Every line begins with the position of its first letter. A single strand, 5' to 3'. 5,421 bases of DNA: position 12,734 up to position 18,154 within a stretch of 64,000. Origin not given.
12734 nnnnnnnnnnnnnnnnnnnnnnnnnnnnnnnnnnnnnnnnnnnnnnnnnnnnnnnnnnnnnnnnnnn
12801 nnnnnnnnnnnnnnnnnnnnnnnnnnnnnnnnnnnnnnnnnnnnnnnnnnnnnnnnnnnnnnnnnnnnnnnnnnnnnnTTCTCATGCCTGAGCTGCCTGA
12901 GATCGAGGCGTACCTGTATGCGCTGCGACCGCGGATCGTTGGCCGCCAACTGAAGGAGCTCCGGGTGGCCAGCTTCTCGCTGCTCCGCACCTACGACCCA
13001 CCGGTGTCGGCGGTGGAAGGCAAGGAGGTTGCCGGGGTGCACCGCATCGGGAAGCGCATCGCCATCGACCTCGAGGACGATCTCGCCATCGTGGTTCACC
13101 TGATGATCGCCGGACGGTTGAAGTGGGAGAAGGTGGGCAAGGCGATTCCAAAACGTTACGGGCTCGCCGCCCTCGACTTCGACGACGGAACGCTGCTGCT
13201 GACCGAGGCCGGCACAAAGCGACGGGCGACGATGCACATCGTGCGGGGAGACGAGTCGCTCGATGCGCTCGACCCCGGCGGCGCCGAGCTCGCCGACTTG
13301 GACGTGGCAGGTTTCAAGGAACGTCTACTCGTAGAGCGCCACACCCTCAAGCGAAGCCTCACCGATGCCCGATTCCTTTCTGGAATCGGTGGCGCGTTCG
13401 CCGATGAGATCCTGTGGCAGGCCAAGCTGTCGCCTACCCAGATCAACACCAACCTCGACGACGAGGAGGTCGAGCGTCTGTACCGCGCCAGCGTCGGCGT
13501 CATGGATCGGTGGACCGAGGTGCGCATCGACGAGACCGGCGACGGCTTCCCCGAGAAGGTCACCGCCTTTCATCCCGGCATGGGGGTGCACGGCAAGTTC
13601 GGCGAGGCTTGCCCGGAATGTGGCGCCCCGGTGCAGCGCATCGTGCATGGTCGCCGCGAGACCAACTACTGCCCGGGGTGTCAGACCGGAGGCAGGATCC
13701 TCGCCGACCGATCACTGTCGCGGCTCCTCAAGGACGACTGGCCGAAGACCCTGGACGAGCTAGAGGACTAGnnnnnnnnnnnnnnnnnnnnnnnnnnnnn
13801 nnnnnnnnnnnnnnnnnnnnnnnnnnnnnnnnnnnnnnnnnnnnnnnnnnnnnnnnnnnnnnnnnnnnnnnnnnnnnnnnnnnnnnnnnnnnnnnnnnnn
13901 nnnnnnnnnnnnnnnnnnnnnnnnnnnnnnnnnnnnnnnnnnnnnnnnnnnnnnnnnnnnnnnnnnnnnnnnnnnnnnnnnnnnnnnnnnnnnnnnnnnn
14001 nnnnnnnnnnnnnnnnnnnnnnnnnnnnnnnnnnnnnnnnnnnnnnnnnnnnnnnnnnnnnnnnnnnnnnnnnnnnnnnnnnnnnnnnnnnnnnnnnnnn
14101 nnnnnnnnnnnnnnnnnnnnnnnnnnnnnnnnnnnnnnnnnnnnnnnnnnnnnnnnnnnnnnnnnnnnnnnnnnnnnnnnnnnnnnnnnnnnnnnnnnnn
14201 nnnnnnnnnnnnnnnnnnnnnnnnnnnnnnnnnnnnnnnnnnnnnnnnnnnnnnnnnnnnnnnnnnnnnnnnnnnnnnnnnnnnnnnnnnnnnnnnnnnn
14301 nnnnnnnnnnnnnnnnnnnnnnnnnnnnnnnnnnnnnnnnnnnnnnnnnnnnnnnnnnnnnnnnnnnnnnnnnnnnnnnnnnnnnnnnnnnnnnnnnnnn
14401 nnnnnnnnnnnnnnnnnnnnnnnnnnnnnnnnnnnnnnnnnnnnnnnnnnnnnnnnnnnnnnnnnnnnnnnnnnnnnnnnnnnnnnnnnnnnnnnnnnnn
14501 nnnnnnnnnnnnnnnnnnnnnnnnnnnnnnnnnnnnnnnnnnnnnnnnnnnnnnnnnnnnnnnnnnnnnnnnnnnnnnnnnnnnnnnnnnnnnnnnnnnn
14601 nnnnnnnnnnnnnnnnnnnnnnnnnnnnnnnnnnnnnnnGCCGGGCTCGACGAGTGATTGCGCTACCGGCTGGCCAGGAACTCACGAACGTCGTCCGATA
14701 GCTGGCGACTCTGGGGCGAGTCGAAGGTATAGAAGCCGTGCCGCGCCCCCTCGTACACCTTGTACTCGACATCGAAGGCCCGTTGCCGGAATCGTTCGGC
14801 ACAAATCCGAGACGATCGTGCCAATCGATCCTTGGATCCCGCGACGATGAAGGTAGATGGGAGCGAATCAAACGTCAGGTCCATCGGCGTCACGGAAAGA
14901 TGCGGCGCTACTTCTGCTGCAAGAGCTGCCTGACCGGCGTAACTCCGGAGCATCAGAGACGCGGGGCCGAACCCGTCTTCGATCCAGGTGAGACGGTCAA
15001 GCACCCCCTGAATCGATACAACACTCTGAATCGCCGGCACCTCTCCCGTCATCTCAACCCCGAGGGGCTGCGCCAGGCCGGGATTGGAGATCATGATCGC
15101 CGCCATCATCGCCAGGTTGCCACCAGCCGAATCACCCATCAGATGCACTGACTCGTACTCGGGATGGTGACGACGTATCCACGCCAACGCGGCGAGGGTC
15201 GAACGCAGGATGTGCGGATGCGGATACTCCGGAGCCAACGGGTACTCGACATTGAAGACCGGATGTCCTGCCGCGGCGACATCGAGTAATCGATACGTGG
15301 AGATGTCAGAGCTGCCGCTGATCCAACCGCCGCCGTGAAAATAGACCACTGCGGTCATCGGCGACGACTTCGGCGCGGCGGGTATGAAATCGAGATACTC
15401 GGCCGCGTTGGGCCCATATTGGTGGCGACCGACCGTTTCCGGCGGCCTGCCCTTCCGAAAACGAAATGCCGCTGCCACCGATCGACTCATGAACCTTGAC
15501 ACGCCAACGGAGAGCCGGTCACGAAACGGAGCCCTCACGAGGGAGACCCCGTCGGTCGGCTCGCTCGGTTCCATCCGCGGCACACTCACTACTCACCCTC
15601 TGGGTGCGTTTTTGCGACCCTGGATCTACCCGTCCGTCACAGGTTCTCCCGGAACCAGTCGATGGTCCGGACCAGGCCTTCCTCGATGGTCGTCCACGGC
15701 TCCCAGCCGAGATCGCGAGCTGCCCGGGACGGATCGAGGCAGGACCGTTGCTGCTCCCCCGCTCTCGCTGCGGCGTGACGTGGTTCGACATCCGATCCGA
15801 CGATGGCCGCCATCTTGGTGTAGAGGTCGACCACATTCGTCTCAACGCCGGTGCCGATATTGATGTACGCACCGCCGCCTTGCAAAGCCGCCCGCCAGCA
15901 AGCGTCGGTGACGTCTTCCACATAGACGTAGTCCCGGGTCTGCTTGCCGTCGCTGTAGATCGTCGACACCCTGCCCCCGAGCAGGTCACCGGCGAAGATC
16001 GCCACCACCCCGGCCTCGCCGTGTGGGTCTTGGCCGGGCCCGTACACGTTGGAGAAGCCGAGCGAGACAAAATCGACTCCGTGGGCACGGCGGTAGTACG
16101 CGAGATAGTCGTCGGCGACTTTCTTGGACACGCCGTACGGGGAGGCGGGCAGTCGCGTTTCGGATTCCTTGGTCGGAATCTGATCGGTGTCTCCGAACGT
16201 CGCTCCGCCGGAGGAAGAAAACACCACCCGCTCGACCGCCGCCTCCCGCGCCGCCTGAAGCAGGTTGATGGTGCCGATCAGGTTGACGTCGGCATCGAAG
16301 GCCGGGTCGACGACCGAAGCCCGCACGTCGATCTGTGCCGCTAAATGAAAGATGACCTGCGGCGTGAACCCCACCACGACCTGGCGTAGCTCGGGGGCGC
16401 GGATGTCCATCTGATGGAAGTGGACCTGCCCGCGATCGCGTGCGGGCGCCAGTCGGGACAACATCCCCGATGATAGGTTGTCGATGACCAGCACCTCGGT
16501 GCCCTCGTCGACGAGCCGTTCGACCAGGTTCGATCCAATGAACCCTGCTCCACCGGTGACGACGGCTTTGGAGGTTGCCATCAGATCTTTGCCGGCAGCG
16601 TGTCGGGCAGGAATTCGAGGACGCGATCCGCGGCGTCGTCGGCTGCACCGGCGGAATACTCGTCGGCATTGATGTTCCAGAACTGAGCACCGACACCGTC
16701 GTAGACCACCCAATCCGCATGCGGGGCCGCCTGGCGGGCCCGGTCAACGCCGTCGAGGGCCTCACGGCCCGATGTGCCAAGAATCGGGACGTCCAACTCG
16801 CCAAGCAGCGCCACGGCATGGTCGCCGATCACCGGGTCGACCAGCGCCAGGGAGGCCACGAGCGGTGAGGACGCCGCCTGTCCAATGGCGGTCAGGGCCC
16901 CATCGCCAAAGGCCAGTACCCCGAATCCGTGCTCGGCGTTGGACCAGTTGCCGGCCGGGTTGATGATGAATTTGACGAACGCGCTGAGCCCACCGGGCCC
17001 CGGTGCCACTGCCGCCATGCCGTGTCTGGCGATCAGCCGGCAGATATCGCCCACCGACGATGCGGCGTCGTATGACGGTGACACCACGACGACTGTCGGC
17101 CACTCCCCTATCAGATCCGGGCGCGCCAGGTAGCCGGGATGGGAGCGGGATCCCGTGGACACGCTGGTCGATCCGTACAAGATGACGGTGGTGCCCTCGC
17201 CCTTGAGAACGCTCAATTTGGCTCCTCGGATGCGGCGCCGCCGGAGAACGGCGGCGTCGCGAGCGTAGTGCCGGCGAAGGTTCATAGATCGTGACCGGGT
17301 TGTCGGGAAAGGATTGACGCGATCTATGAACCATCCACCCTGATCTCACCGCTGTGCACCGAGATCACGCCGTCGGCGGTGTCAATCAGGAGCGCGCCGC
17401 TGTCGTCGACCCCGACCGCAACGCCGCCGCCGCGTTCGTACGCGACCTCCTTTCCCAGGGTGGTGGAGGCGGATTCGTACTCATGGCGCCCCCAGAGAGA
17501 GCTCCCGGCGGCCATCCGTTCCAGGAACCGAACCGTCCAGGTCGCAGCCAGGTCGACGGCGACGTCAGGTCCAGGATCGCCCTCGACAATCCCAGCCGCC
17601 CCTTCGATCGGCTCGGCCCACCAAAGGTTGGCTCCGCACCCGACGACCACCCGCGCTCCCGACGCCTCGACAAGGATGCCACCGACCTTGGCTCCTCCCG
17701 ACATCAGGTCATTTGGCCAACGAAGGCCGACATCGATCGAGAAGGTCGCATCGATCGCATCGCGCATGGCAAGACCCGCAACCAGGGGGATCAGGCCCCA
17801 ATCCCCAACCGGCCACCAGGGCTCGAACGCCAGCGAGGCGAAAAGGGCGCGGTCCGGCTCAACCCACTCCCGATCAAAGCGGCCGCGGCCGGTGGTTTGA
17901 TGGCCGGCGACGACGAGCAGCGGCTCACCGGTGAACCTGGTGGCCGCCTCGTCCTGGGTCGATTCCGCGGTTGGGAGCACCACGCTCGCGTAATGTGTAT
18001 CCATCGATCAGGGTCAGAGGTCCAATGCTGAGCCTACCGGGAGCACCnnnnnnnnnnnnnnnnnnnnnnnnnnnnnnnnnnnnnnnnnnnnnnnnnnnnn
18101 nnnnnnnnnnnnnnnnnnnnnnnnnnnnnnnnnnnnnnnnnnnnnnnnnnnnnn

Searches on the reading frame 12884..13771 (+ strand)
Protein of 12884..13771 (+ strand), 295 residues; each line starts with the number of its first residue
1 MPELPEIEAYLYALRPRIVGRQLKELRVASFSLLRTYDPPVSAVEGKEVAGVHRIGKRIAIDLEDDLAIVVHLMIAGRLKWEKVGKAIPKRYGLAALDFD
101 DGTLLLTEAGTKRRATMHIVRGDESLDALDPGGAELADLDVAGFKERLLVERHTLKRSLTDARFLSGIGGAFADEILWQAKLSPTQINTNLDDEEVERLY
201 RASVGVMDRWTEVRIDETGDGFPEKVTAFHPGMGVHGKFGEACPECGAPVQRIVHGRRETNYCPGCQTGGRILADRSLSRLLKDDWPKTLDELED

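Call 41: search_protein_families(library=pfam, proteins=[window:12884-13771:+], max_evalue=0.00001)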
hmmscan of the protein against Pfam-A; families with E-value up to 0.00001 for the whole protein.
window:12884-13771:+ (295 aa): 3 families
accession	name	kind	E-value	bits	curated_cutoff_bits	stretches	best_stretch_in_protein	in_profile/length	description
PF01149.29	Fapy_DNA_glyco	-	3.2e-17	63.7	25.5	1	1-105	1-106/117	Formamidopyrimidine-DNA glycosylase N-terminal domain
PF06831.19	H2TH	-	7.8e-13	48.7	34.7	1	138-209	9-80/93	Formamidopyrimidine-DNA glycosylase H2TH domain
PF06827.20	zf-FPG_IleRS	-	5.8e-06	26.5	21.3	1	240-268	1-29/30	Zinc finger found in FPG and IleRS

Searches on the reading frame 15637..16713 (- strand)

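Call 41: search_protein_families(library=pfam, proteins=[window:15637-16713:-], max_evalue=0.00001)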
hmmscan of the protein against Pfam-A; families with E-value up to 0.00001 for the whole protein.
window:15637-16713:- (358 aa): 7 families
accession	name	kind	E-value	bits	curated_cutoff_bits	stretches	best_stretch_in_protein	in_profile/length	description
PF16363.11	GDP_Man_Dehyd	-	1.6e-57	195.9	27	1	52-348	2-330/332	GDP-mannose 4,6 dehydratase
PF01370.27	Epimerase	-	4.4e-56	190.4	20.9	1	51-287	2-240/240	NAD dependent epimerase/dehydratase family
PF01073.25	3Beta_HSD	-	2.3e-21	76.5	22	1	51-272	1-225/280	3-beta hydroxysteroid dehydrogenase/isomerase family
PF02719.21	Polysacc_synt_2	-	2.1e-13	50.6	20.2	1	51-321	2-268/293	Polysaccharide biosynthesis protein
PF04321.23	RmlD_sub_bind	-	3.4e-09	36.6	27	1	50-201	3-133/287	RmlD substrate binding domain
PF07993.18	NAD_binding_4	-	6.6e-09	35.7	20.1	1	52-229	1-210/258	Male sterility protein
PF13460.12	NAD_binding_10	-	4.7e-08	33.6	27.2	1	54-216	1-139/184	NAD(P)H-binding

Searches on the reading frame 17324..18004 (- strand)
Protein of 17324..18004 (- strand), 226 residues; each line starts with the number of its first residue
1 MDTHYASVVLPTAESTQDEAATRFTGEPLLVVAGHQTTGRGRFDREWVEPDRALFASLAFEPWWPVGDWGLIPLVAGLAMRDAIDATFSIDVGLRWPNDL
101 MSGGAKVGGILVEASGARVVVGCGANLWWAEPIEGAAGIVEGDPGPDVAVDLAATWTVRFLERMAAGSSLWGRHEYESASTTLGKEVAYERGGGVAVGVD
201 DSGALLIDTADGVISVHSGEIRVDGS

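Call 42: search_protein_families(library=pfam, proteins=[window:17324-18004:-], max_evalue=0.00001)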
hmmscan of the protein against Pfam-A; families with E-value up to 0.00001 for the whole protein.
window:17324-18004:- (226 aa): 2 families
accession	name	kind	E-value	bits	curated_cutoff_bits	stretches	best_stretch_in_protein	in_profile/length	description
PF03099.24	BPL_LplA_LipB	-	4.4e-13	49.7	21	1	23-124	19-131/133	Biotin/lipoate A/B protein ligase family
PF02237.23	BPL_C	-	5e-08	33.2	21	1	182-221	1-45/48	Biotin protein ligase C terminal domain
